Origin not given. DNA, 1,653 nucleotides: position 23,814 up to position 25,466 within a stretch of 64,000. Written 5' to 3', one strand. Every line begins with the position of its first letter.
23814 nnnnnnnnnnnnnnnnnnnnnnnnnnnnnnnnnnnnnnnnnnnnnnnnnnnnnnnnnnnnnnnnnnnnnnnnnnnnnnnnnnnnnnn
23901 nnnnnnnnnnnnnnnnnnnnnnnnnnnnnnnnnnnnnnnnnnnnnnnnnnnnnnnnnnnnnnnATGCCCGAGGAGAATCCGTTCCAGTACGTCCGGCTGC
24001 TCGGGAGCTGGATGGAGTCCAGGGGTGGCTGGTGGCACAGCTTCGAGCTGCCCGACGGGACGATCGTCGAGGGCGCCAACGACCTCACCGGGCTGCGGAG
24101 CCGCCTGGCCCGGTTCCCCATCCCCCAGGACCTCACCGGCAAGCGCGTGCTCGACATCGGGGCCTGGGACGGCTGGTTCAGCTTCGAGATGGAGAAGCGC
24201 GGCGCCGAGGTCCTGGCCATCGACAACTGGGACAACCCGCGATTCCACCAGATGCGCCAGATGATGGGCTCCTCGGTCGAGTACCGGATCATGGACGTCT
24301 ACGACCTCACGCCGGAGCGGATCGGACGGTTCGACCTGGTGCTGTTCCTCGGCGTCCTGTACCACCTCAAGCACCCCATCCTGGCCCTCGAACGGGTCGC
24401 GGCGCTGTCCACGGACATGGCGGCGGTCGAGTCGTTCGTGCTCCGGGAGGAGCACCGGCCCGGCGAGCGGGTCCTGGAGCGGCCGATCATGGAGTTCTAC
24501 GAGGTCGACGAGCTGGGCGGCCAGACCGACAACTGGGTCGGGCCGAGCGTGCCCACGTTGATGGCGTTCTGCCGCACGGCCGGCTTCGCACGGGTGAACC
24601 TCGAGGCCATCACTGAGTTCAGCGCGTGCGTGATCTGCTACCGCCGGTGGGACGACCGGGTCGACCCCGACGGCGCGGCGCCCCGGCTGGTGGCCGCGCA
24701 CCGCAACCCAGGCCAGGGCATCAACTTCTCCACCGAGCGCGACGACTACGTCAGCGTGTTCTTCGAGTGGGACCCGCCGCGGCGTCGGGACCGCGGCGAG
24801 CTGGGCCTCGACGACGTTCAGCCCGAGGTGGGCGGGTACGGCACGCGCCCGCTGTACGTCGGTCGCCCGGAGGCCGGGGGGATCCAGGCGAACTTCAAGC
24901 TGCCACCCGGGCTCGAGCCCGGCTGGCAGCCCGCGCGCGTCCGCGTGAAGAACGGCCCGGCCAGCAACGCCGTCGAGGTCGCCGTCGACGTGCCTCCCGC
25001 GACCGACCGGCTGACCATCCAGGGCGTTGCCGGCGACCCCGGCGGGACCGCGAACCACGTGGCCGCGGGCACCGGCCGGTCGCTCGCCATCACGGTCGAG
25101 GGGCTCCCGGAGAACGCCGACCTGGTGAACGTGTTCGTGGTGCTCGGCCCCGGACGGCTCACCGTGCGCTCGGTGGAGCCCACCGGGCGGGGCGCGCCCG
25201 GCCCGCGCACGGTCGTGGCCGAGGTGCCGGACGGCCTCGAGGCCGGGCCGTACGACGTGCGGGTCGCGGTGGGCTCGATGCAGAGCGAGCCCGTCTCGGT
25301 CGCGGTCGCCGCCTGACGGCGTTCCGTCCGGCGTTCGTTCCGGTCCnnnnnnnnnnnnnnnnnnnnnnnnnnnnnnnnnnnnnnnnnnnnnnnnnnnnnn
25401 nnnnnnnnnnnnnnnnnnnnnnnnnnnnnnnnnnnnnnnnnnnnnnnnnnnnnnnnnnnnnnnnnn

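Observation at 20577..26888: Cluster of two RTX calcium-binding secreted proteins sharing a novel cysteine-anchored module, flanking an AP-superfamily lipoprotein and an extended methyltransferase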

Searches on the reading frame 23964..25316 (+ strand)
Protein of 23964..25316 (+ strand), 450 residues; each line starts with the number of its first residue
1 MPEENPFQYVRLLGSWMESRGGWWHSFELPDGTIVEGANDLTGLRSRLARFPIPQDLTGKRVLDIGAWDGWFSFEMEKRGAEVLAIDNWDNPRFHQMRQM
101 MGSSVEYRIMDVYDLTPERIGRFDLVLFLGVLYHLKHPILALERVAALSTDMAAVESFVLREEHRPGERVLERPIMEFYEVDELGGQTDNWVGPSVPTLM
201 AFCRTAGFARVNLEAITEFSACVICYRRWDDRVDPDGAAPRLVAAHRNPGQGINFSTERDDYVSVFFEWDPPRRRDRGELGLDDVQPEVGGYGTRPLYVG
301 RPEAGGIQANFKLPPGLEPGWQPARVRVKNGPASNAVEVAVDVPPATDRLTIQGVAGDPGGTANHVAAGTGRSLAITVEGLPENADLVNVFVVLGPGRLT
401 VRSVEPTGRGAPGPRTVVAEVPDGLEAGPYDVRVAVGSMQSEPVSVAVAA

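Call 14: find_homologous_proteins(query=window:23964-25316:+, max_evalue=0.00001)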
Query window:23964-25316:+ (450 aa): 3649 proteins with E <= 0.00001 among 8000 candidates; the best 120 are listed.
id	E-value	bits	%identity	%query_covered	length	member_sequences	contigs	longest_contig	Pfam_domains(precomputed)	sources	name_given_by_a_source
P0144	2.4e-285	965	93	100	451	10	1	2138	PF13489.13,PF08003.18,PF08241.19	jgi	jgi:tRNA (mo5U34)-methyltransferase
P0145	7.3e-245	831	80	100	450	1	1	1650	PF13489.13,PF08003.18,PF08241.19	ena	-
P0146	1.0e-167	577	58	100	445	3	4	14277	PF13489.13,PF08003.18,PF08241.19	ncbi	-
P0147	3.8e-165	568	59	95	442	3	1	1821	PF13489.13,PF08003.18,PF13649.13,PF08241.19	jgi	jgi:tRNA (mo5U34)-methyltransferase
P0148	1.3e-163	563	58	100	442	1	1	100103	PF13489.13,PF08003.18,PF13649.13,PF08241.19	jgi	jgi:tRNA (mo5U34)-methyltransferase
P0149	1.9e-157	543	56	100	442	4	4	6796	PF21226.5,PF13489.13,PF08003.18,PF08241.19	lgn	-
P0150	2.5e-157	543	56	100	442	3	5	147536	PF13489.13,PF08003.18,PF08241.19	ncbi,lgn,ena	-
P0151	8.5e-157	541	56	97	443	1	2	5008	PF13489.13,PF08003.18,PF13649.13,PF08241.19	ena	-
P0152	3.9e-156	539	56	99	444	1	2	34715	PF13489.13,PF08003.18,PF13649.13,PF08241.19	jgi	jgi:tRNA (mo5U34)-methyltransferase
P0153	4.8e-156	538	55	99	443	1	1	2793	PF13489.13,PF08003.18,PF13649.13,PF08241.19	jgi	jgi:tRNA (mo5U34)-methyltransferase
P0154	4.9e-156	538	56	96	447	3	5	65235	PF13489.13,PF08003.18,PF13649.13,PF08241.19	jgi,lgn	jgi:tRNA (mo5U34)-methyltransferase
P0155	6.9e-156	538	56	97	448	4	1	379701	PF13489.13,PF08003.18,PF13649.13,PF08241.19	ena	-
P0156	4.3e-155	535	53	100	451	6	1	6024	PF13489.13,PF08003.18,PF13649.13,PF08241.19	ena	-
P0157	4.9e-155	535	56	100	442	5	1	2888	PF13489.13,PF08003.18,PF13649.13,PF08241.19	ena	-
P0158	1.7e-154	533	55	99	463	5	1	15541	PF13489.13,PF08003.18,PF13649.13,PF08241.19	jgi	jgi:tRNA (mo5U34)-methyltransferase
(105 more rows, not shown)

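Call 17: find_related_loci(query=A2, collection=genome_contigs, flank=10000)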
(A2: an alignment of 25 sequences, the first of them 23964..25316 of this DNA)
Query A2 (450 aa) in genome_contigs; peptide patterns used: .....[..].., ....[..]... (x = any residue, [..] = any of these).
599 stretches matched a pattern (row limit reached: there are more); 579 encode a relative of the query (tblastn E <= 1e-3); the best 80 are kept; 80 distinct loci.
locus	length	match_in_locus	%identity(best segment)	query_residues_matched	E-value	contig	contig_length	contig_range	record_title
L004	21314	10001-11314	56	1-448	1e-153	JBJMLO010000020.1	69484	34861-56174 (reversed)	MAG: Actinomycetota bacterium isolate H3_16_all_fractions_metab_155_71_0 k255_5987100, whole genome shotgun sequence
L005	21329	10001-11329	53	1-450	4e-153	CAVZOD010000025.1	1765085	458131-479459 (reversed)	MAG: Bryobacterales bacterium isolate MFD05512.bin.2.139 genome assembly, contig: contig_7205, whole genome shotgun sequ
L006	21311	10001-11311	54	5-448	2e-151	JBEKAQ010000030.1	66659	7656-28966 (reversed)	MAG: Bryobacteraceae bacterium isolate SPRUCE 116 SPRUCE_116_30, whole genome shotgun sequence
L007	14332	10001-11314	54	2-448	1e-148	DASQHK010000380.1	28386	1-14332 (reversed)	MAG TPA_asm: Bryobacterales bacterium isolate SMAG_U11831 k141_279883, whole genome shotgun sequence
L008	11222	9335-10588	52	22-449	2e-145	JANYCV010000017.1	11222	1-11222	MAG: Acidobacteriaceae bacterium isolate 336R_metabinner_230_sub 336R_k141_2562286, whole genome shotgun sequence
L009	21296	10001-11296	51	5-448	4e-142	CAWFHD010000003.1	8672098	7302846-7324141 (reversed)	MAG: uncultured Solibacteraceae bacterium isolate MFD04967.bin.1.230 genome assembly, contig: contig_6177, whole genome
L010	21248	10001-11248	54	4-425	4e-139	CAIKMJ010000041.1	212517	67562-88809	MAG: uncultured Acidobacteriia bacterium isolate VK_bin-0219 genome assembly, contig: bin-0219:41/80, whole genome shotg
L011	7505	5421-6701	51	5-441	6e-137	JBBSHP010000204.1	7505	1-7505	MAG: Bryobacterales bacterium isolate LS3_sbin.1 LS3_sbin.1_K_535553_L_7505_cov_6.0000, whole genome shotgun sequence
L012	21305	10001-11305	49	5-449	1e-136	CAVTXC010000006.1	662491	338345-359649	MAG: Bryobacterales bacterium isolate MFD09671.bin.2.10 genome assembly, contig: contig_34720, whole genome shotgun sequ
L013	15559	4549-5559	59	14-358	7e-137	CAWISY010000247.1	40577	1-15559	MAG: Bryobacterales bacterium isolate MFD03044.bin.2.26 genome assembly, contig: contig_81554, whole genome shotgun sequ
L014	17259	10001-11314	51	1-448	3e-135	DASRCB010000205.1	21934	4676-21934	MAG TPA_asm: Bryobacteraceae bacterium isolate SMAG_U9942 k141_374096, whole genome shotgun sequence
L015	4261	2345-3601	52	7-434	1e-137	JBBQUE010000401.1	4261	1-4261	MAG: Bryobacterales bacterium isolate Co_metawrap_1886 Cmw_1886_k141_22909025_length_4261_cov_6.0000, whole genome shotg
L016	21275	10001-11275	50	17-450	3e-133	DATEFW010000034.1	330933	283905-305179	MAG TPA_asm: Bryobacteraceae bacterium isolate SMAG_U8769 k141_2037929, whole genome shotgun sequence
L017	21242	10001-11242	48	20-448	1e-129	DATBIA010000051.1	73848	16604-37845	MAG TPA_asm: Bryobacteraceae bacterium isolate SMAG_U3882 k141_1228744, whole genome shotgun sequence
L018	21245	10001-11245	50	19-448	5e-129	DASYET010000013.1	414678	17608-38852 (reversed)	MAG TPA_asm: Bryobacteraceae bacterium isolate SMAG_U4994 k141_4812398, whole genome shotgun sequence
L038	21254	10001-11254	45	20-448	4e-108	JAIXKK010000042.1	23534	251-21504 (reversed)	MAG: Bryobacterales bacterium isolate UW1SPNA014 one-stage_bin014_NODE_1790, whole genome shotgun sequence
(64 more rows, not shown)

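Call 23: predict_structure(alignment_id=A2)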
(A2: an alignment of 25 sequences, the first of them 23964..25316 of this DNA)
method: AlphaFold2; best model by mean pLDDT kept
length: 450 residues; sequences in the alignment: 25
mean_pLDDT: 74.5   pTM: 0.53
mean pLDDT of the five models: 74.5, 69.6, 68.2, 59.7, 59.3
residues with pLDDT >= 90: 117; 70-90: 184; 50-70: 71; < 50: 78
segments of 3 or more residues with pLDDT < 50: 1-7, 132-137, 157-168, 170-197, 202-205, 217-221, 251-259
pLDDT, mean of each block of 10 residues (from residue 1): 44 61 83 88 83 90 90 95 89 91 93 77 83 46 71 60 43 35 31 46 51 54 62 88 80 41 86 73 89 81 82 74 92 91 74 83 80 88 81 85 71 83 85 87 90
secondary structure, 60 per line:
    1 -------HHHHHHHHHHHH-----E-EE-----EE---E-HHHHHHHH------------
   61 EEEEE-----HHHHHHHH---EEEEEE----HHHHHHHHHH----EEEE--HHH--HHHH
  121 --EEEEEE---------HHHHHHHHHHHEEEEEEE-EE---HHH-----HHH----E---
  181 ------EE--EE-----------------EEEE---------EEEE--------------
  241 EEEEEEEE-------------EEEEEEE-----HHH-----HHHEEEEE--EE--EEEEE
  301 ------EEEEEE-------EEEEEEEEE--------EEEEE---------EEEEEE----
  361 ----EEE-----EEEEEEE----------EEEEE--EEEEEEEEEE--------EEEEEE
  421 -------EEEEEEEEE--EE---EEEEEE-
elements in order: H8-19 H41-48 E61-65 H71-78 E82-87 H92-101 E106-109 H117-120 E123-128 H138-148 E149-155 E210-213 E223-226 E241-248 E262-268 E285-289 E296-300 E307-312 E320-328 E337-341 E351-356 E365-367 E373-379 E390-394 E397-406 E415-420 E428-436 E444-449

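Call 27: fold_search(model_id=the predicted structure, library=pdb)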
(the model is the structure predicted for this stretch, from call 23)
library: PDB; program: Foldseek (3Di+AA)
matches with E <= 10: 1966; with E <= 0.001: 312
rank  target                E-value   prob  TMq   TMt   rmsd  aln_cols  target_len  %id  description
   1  9cyt_J                1.2e-07  1.00  0.19  0.08  19.2       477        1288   12  Cryo-EM structure of MRV outer shell (released 2024-12-18)
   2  8fjl_Y                3.0e-07  1.00  0.22  0.09  20.9       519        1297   12  Golden Shiner Reovirus Core Tropical Vertex (released 2023-03-08)
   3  1ej6_A                3.8e-07  1.00  0.19  0.08  19.4       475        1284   13  Reovirus core (released 2000-07-12)
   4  4qnu_A                2.2e-06  1.00  0.28  0.38  13.1       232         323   20  Crystal structure of CmoB bound with Cx-SAM in P21212 (released 2014-09-17)
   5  4qnv_A                2.5e-06  1.00  0.29  0.39  16.3       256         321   20  Crystal structure of Cx-SAM bound CmoB from E. coli in P6122 (released 2014-09-17)
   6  7ct8_B                2.5e-06  1.00  0.29  0.38  16.7       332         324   15  Crystal structure of apo CmoB from Vibrio Vulnificus (released 2021-03-03)
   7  4qnu_B                2.7e-06  1.00  0.29  0.39  14.9       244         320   19  Crystal structure of CmoB bound with Cx-SAM in P21212 (released 2014-09-17)
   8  4qnu_E                3.1e-06  1.00  0.29  0.39  14.9       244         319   19  Crystal structure of CmoB bound with Cx-SAM in P21212 (released 2014-09-17)
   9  4qnx_B                3.4e-06  1.00  0.28  0.38  15.5       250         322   18  Crystal structure of apo-CmoB (released 2014-09-17)
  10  4qnx_A                3.6e-06  1.00  0.28  0.39  13.3       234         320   20  Crystal structure of apo-CmoB (released 2014-09-17)
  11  5lsp_A                3.6e-06  1.00  0.22  0.36   7.8       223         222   11  107_A07 Fab in complex with fragment of the Met receptor (released 2017-09-13)
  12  6e57_D                4.0e-06  1.00  0.16  0.18  14.3       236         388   13  Bacteroides ovatus mixed-linkage glucan utilization locus (MLGUL) SGBP-B in complex with mixed-linkage heptasaccharide (released 2019-05-29)
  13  7ouv_B                5.0e-06  1.00  0.19  0.36   9.9       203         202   15  Crystal structure of human filamin C domains 14-15 cardiovascular disease causing mutation S1624L (released 2022-06-22)
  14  6e9b_C                5.0e-06  1.00  0.17  0.18  13.9       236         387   14  Bacteroides ovatus mixed-linkage glucan utilization locus (MLGUL) SGBP-B in complex with mixed-linkage heptasaccharide (released 2019-05-15)
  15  6ec3_B                5.9e-06  1.00  0.25  0.27  21.4       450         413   15  Crystal Structure of EvdMO1 (released 2018-12-26)
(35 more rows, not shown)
